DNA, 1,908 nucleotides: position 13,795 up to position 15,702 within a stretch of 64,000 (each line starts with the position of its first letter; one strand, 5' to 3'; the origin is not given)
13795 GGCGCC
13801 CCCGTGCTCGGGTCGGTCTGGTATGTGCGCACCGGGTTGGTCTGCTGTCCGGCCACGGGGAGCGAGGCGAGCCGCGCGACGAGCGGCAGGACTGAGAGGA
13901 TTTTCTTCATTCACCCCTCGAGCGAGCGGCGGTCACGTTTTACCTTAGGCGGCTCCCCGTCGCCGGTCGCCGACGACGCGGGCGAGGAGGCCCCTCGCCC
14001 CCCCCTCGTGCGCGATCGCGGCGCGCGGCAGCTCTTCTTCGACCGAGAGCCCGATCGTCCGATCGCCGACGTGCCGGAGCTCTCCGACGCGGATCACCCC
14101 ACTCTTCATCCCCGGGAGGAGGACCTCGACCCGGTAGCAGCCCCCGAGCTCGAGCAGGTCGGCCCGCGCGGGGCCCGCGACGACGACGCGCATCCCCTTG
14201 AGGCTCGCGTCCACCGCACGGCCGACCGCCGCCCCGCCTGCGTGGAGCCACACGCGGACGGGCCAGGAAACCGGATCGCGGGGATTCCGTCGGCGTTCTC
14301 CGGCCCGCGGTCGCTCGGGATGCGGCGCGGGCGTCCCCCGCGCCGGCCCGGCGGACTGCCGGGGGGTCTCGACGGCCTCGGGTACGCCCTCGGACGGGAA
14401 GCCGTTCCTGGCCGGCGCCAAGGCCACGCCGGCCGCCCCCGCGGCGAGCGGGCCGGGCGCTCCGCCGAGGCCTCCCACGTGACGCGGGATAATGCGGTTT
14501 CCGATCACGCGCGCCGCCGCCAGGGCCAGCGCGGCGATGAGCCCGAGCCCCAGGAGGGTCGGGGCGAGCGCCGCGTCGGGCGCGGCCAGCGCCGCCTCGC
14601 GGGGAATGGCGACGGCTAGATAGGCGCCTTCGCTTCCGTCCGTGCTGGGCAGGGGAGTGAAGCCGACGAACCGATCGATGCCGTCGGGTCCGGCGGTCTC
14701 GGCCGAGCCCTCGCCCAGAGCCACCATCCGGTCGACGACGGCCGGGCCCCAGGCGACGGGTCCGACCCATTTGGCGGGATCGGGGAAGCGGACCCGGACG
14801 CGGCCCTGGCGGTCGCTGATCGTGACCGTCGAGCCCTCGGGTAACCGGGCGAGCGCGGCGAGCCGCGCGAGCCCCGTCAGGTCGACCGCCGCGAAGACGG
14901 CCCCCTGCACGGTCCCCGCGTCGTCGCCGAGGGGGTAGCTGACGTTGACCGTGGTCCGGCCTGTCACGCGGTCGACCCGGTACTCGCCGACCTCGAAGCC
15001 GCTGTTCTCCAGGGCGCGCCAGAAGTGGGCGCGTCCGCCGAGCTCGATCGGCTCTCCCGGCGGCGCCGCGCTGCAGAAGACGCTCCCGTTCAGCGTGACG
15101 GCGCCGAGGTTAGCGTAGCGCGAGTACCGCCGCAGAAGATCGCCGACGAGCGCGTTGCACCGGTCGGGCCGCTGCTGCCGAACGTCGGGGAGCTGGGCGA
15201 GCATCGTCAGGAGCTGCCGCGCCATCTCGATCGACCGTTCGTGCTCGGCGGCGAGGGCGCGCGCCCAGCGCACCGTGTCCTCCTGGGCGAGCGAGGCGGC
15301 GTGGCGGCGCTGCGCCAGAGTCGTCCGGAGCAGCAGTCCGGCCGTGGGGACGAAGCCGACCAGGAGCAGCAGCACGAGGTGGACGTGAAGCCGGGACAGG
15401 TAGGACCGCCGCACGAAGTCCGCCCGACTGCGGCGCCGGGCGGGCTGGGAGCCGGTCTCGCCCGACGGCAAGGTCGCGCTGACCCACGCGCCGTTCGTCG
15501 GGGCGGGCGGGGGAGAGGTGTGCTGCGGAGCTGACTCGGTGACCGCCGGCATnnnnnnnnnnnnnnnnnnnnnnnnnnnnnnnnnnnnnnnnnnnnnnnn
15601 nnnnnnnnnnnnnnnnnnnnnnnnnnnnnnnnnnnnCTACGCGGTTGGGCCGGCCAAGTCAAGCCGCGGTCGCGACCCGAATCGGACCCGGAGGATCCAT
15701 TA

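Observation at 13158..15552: PilZ-domain transmembrane receptor with periplasmic sensor, followed by two small secreted proteins on the same strand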

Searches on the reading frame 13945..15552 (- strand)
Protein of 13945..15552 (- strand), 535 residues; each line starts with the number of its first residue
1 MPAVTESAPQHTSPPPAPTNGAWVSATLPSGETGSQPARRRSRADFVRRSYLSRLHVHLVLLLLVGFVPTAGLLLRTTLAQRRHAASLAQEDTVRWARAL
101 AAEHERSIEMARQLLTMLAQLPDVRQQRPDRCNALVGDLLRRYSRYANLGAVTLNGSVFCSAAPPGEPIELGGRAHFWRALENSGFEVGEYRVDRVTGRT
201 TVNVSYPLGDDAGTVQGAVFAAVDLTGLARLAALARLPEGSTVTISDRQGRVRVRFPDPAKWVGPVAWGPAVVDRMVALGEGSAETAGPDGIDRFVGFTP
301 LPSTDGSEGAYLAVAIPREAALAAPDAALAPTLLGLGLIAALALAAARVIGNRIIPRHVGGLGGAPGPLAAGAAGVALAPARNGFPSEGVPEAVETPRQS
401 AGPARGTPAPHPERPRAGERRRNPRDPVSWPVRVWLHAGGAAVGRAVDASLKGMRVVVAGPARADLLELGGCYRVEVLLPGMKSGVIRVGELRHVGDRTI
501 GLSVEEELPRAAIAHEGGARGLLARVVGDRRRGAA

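Call 3: search_protein_families(library=pfam, proteins=[window:13945-15552:-], max_evalue=1)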
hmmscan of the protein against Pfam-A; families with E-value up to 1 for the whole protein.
window:13945-15552:- (535 aa): 2 families
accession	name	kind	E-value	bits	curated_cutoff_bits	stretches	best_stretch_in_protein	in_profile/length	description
PF02743.24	dCache_1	-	6.5e-14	52.5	45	1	98-255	16-182/240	Cache domain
PF07238.19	PilZ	-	0.0057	17.4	22.5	1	419-504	1-85/102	PilZ domain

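Call 4: search_protein_families(library=ncbifam, proteins=[window:13945-15552:-], max_evalue=1)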
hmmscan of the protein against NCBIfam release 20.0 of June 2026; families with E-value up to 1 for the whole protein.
window:13945-15552:- (535 aa): 3 families
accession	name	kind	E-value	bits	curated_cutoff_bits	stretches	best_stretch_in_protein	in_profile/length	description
NF051872.1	HisKinPhyk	equivalog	5.1e-09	35.2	750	1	76-254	21-186/537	sensor histidine kinase PhyK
NF053867.1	SprKinKinDBac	equivalog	0.12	10.7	775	1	130-230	81-181/500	sporulation kinase KinD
TIGR01497.1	kdpB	equivalog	0.18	9.9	527.9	1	480-526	445-492/675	potassium-transporting ATPase subunit KdpB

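Call 5: find_homologous_proteins(query=window:13945-15552:-, max_evalue=0.001)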
Query window:13945-15552:- (535 aa): 25 proteins with E <= 0.001 among 8000 candidates.
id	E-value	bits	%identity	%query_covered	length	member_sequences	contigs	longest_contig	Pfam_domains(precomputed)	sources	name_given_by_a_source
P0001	0.0e+0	1158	100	100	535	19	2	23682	PF02743.25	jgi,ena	-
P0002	0.0e+0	1010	88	100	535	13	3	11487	PF02743.25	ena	-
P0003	2.5e-290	982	87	100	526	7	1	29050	PF02743.25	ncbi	-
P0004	1.7e-281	953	85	100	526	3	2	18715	PF02743.25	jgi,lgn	jgi:hypothetical protein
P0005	5.6e-213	727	68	98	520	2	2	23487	PF02743.25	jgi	-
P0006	4.0e-201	688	64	100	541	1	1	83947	PF02743.25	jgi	jgi:cache domain-containing protein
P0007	3.7e-135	470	68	62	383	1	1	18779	PF02743.25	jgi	jgi:cache domain-containing protein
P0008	4.0e-129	450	54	86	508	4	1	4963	PF02743.25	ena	-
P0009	2.5e-127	444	56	80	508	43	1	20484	PF02743.25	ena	-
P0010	3.3e-127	444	56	81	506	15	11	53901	PF02743.25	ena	-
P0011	2.9e-121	424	53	81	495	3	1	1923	-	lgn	-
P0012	1.1e-117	412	54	79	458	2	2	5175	-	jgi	-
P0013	2.7e-102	361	55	67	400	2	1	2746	PF02743.25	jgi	jgi:hypothetical protein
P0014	2.0e-71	260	45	60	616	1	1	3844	PF00672.31,PF02743.25,PF02518.32,PF00512.32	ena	-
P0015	1.8e-70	256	45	60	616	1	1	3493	PF00672.31,PF02743.25,PF02518.32,PF00512.32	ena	-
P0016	6.9e-70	254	44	60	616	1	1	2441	PF00672.31,PF02743.25,PF02518.32,PF00512.32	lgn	-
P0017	8.8e-69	251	44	60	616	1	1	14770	PF00672.31,PF02743.25,PF02518.32,PF00512.32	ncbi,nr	ncbi:MAG TPA: ATP-binding protein [Methylomirabilota bacterium]|nr:ATP-binding protein [Methylomirab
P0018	2.4e-68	249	45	57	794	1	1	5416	PF00672.31,PF13185.13,PF02743.25,PF01590.33,PF02518.32,PF00512.32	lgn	-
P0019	4.0e-54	202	43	48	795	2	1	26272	PF00672.31,PF13185.13,PF02743.25,PF01590.33,PF02518.32,PF13492.13,PF00512.32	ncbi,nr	ncbi:MAG: GAF domain-containing protein [Candidatus Rokubacteria bacterium]|nr:GAF domain-containing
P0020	2.1e-51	193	48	43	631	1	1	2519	PF00672.31,PF02743.25,PF02518.32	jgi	jgi:signal transduction histidine kinase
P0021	8.6e-51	191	41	55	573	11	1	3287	PF00672.31,PF13426.14,PF13188.14,PF02743.25,PF22588.2,PF08448.17,PF00512.32,PF00989.32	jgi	jgi:PAS domain S-box-containing protein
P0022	5.4e-46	176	37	57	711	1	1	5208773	PF00672.31,PF13426.14,PF13188.14,PF02743.25,PF22588.2,PF08448.17,PF00211.26,PF00989.32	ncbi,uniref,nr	ncbi:adenylate/guanylate cyclase domain-containing protein [Marinobacterium rhizophilum]|uniref:PAS 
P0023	1.3e-26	112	32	60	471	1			PF00672.31,PF02743.25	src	-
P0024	5.7e-22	96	30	55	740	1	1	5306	PF00672.31,PF13426.14,PF02743.25,PF13581.13,PF07730.20,PF08448.17,PF02518.32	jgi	jgi:PAS domain S-box-containing protein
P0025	1.2e-21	95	33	52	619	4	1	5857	PF00672.31,PF02743.25,PF13581.13,PF02518.32,PF00512.32,PF17203.11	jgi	-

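Call 9: find_encoding_contigs(protein=P0006, flank=6000, max_places=3)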
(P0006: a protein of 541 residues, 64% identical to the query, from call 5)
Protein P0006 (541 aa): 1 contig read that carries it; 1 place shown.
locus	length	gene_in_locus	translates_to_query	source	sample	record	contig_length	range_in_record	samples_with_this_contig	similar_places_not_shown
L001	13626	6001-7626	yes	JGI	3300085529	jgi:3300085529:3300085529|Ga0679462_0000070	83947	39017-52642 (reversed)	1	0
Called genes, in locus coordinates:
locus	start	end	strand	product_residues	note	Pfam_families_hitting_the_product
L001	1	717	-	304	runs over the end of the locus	PF01207:Dus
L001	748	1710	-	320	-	PF00296:Bac_luciferase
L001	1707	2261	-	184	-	PF01596:Methyltransf_3, PF13578:Methyltransf_24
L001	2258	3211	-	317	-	PF00682:HMGL-like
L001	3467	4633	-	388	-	PF02771:Acyl-CoA_dh_N, PF02770:Acyl-CoA_dh_M, PF00441:Acyl-CoA_dh_1, PF08028:Acyl-CoA_dh_2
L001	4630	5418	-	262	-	PF00378:ECH_1, PF16113:ECH_2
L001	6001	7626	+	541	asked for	PF02743:dCache_1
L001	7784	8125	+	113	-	-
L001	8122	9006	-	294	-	PF00561:Abhydrolase_1, PF12146:Hydrolase_4, PF12697:Abhydrolase_6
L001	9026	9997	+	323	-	PF08240:ADH_N, PF00107:ADH_zinc_N, PF13602:ADH_zinc_N_2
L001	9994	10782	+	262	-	PF00106:adh_short, PF08659:KR (weak), PF13561:adh_short_C2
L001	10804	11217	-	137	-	-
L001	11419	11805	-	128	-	PF01042:Ribonuc_L-PSP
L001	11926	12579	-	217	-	PF05175:MTS (weak), PF13489:Methyltransf_23, PF08241:Methyltransf_11, PF08242:Methyltransf_12, PF13649:Methyltransf_25, PF13847:Methyltransf_31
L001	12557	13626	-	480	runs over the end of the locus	-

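Call 10: find_encoding_contigs(protein=P0005, flank=6000, max_places=3)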
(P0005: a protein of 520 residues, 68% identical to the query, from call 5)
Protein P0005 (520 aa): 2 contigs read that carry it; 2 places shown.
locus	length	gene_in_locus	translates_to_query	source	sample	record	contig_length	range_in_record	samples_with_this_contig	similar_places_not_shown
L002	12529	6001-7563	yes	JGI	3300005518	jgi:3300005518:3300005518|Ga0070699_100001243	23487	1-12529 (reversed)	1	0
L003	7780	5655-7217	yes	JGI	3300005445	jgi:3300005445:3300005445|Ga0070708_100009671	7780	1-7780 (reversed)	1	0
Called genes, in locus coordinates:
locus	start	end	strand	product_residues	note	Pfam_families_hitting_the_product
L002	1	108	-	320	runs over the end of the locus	PF00296:Bac_luciferase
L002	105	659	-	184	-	PF01596:Methyltransf_3, PF13578:Methyltransf_24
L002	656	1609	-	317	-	PF00682:HMGL-like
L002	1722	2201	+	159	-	PF00210:Ferritin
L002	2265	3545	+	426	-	PF13428:TPR_14 (faint), PF14559:TPR_19 (faint)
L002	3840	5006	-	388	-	PF02771:Acyl-CoA_dh_N, PF02770:Acyl-CoA_dh_M, PF00441:Acyl-CoA_dh_1, PF08028:Acyl-CoA_dh_2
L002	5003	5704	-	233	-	PF00378:ECH_1, PF16113:ECH_2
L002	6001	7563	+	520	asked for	PF02743:dCache_1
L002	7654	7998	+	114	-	-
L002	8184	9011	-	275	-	PF00561:Abhydrolase_1, PF12146:Hydrolase_4 (weak), PF12697:Abhydrolase_6, PF03096:Ndr (weak)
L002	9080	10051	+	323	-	PF08240:ADH_N, PF00107:ADH_zinc_N, PF13602:ADH_zinc_N_2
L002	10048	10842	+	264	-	PF00106:adh_short, PF08659:KR, PF13561:adh_short_C2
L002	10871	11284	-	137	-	-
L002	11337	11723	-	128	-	PF01042:Ribonuc_L-PSP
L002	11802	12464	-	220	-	PF13489:Methyltransf_23, PF05175:MTS (weak), PF13847:Methyltransf_31, PF08241:Methyltransf_11, PF08242:Methyltransf_12, PF13649:Methyltransf_25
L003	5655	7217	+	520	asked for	PF02743:dCache_1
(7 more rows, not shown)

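Call 13: find_encoding_contigs(protein=P0003, flank=4000, max_places=2)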
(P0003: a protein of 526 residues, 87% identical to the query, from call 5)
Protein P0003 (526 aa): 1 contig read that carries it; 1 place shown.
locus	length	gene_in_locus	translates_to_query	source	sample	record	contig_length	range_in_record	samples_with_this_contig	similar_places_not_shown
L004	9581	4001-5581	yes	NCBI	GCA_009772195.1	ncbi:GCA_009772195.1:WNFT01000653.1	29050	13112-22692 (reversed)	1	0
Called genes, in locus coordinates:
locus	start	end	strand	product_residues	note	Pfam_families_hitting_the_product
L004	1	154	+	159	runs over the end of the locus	PF00210:Ferritin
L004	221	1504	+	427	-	-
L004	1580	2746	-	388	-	PF02771:Acyl-CoA_dh_N, PF02770:Acyl-CoA_dh_M, PF00441:Acyl-CoA_dh_1, PF08028:Acyl-CoA_dh_2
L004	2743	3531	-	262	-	PF00378:ECH_1, PF16113:ECH_2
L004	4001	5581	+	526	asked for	PF02743:dCache_1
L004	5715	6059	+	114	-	-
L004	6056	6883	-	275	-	PF00561:Abhydrolase_1, PF12146:Hydrolase_4, PF12697:Abhydrolase_6, PF03096:Ndr (weak)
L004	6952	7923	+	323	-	PF08240:ADH_N, PF00107:ADH_zinc_N, PF13602:ADH_zinc_N_2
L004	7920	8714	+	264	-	PF00106:adh_short, PF08659:KR, PF13561:adh_short_C2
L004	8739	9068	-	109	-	-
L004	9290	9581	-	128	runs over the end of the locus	PF01042:Ribonuc_L-PSP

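Call 14: find_encoding_contigs(protein=P0004, flank=4000, max_places=2)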
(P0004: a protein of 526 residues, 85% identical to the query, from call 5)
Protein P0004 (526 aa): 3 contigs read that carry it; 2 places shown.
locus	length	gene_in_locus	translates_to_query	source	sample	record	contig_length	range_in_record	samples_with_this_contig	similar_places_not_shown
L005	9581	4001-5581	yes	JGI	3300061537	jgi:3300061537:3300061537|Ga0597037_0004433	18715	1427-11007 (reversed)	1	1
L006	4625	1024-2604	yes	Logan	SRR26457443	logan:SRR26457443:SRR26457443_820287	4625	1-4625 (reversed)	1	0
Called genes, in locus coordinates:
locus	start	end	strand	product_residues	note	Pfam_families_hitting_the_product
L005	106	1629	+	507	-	-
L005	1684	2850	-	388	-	PF02771:Acyl-CoA_dh_N, PF02770:Acyl-CoA_dh_M, PF00441:Acyl-CoA_dh_1, PF08028:Acyl-CoA_dh_2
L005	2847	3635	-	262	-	PF00378:ECH_1, PF16113:ECH_2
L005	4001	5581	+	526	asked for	PF02743:dCache_1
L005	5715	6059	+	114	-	-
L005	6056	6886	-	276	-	PF00561:Abhydrolase_1, PF12146:Hydrolase_4, PF12697:Abhydrolase_6, PF03096:Ndr (weak)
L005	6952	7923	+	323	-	PF08240:ADH_N, PF00107:ADH_zinc_N, PF13602:ADH_zinc_N_2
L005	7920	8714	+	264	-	PF00106:adh_short, PF08659:KR, PF13561:adh_short_C2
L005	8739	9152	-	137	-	-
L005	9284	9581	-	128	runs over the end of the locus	PF01042:Ribonuc_L-PSP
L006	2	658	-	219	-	?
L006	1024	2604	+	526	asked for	PF02743:dCache_1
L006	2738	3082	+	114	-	-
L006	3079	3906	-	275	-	PF00561:Abhydrolase_1, PF12146:Hydrolase_4, PF12697:Abhydrolase_6, PF03096:Ndr (weak)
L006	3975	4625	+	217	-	?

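Call 15: find_encoding_contigs(protein=P0002, flank=4000, max_places=2)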
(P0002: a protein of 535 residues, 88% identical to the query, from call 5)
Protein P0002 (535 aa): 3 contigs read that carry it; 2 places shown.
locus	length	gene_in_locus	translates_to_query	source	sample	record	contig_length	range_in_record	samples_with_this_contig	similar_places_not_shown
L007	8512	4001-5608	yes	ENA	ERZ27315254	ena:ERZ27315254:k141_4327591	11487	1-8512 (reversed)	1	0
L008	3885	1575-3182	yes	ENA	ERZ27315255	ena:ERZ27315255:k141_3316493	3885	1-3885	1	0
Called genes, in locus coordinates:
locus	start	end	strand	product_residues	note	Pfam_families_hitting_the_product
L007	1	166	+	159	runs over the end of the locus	PF00210:Ferritin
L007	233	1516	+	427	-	-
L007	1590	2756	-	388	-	PF02771:Acyl-CoA_dh_N, PF02770:Acyl-CoA_dh_M, PF00441:Acyl-CoA_dh_1, PF08028:Acyl-CoA_dh_2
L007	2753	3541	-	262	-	PF00378:ECH_1, PF16113:ECH_2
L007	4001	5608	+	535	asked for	PF02743:dCache_1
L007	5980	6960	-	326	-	PF13489:Methyltransf_23, PF08241:Methyltransf_11, PF08242:Methyltransf_12, PF13649:Methyltransf_25 (weak), PF13847:Methyltransf_31 (weak)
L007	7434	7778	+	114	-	-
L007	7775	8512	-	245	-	?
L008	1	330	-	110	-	?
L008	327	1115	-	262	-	PF00378:ECH_1, PF16113:ECH_2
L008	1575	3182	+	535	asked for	PF02743:dCache_1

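Call 16: find_encoding_contigs(protein=P0010, flank=5000, max_places=3)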
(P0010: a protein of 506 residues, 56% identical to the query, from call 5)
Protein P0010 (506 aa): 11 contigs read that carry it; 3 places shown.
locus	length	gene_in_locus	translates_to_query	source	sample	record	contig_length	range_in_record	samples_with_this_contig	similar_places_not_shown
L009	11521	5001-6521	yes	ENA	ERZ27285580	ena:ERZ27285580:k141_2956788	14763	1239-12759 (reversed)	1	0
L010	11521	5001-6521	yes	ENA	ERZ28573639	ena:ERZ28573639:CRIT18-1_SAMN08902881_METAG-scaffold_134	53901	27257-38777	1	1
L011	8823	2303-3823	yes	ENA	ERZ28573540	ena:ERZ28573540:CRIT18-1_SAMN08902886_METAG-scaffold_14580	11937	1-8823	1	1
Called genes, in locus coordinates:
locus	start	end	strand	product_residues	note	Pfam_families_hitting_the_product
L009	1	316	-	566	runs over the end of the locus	PF03460:NIR_SIR_ferr, PF01077:NIR_SIR, PF03460:NIR_SIR_ferr, PF01077:NIR_SIR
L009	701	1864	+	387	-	PF21783:YNCE, PF10282:Lactonase (faint), PF25174:Beta-prop_THOC3 (faint), PF22494:choice_anch_I (faint), PF02239:Cytochrom_D1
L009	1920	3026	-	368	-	PF23500:DUF7133 (weak), PF07995:GSDH, PF22807:TrAA12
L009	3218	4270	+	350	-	-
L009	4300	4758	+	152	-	PF09424:YqeY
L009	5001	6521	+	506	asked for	PF02743:dCache_1 (weak)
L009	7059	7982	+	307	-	-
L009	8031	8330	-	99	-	-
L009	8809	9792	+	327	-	PF12146:Hydrolase_4, PF00561:Abhydrolase_1, PF00975:Thioesterase (weak), PF12697:Abhydrolase_6, PF03096:Ndr (faint), PF00561:Abhydrolase_1 (weak)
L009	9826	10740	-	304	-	PF07313:AmiA-like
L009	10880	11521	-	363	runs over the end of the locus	PF00933:Glyco_hydro_3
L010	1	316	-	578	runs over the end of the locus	PF03460:NIR_SIR_ferr, PF01077:NIR_SIR, PF03460:NIR_SIR_ferr, PF01077:NIR_SIR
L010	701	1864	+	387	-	PF21783:YNCE, PF10282:Lactonase (faint), PF25174:Beta-prop_THOC3 (faint), PF22494:choice_anch_I (faint), PF02239:Cytochrom_D1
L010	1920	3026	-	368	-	PF23500:DUF7133 (weak), PF07995:GSDH, PF22807:TrAA12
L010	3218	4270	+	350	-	-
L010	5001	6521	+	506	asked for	PF02743:dCache_1 (weak)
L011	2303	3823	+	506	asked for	PF02743:dCache_1 (weak)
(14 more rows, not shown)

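Call 17: find_encoding_contigs(protein=P0001, flank=4000, max_places=4)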
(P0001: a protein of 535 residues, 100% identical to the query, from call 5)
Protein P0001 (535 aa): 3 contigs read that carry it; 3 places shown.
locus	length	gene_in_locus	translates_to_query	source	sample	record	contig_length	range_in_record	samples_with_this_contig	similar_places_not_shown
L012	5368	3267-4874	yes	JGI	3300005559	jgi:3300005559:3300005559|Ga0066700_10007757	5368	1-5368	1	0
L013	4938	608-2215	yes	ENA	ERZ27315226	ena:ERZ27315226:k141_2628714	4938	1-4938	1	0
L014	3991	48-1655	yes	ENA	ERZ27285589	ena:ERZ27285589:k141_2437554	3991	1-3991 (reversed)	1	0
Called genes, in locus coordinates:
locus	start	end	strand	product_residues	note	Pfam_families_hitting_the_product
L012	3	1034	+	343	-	?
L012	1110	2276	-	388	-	PF02771:Acyl-CoA_dh_N, PF02770:Acyl-CoA_dh_M, PF00441:Acyl-CoA_dh_1, PF08028:Acyl-CoA_dh_2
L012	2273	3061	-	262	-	PF00378:ECH_1, PF16113:ECH_2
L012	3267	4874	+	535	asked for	PF02743:dCache_1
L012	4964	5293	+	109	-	-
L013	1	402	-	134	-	?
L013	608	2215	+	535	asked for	PF02743:dCache_1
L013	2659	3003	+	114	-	-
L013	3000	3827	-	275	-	PF00561:Abhydrolase_1, PF12146:Hydrolase_4, PF12697:Abhydrolase_6, PF03096:Ndr (weak)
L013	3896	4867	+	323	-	PF08240:ADH_N, PF00107:ADH_zinc_N, PF13602:ADH_zinc_N_2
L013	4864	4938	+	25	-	?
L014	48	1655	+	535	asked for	PF02743:dCache_1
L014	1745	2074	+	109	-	-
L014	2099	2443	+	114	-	-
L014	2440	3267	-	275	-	PF00561:Abhydrolase_1, PF12146:Hydrolase_4, PF12697:Abhydrolase_6, PF03096:Ndr (weak)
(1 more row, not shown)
